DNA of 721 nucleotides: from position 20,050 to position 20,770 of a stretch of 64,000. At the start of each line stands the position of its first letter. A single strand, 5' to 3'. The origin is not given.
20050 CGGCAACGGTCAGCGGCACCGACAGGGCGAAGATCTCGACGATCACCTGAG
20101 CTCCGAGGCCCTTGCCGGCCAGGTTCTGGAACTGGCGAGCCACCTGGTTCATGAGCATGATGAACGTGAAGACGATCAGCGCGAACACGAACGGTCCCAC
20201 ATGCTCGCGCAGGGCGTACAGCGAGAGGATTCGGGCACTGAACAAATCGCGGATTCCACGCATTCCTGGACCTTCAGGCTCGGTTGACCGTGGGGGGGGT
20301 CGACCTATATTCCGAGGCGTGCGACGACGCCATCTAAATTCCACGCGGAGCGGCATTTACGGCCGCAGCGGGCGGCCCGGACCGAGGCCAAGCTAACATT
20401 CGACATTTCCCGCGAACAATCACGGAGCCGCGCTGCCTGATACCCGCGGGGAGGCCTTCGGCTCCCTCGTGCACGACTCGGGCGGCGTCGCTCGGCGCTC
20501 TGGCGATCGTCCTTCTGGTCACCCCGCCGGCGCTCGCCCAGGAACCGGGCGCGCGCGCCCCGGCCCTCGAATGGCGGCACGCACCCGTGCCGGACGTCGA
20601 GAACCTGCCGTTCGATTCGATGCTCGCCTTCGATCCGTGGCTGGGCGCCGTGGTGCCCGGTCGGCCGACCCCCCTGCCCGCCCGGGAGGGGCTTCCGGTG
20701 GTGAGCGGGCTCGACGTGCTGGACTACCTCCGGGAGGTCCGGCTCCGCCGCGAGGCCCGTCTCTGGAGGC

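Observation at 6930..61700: All predicted signal-peptidase-I substrates in the window have Gln at +1 (Q-rule), and the matching QC gene is present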

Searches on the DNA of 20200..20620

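Call 30: search_rna_families(source=window, start=20200, end=20620, threshold=evalue, max_evalue=1)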
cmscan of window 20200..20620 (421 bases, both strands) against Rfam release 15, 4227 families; matches with E-value up to 1: 0.
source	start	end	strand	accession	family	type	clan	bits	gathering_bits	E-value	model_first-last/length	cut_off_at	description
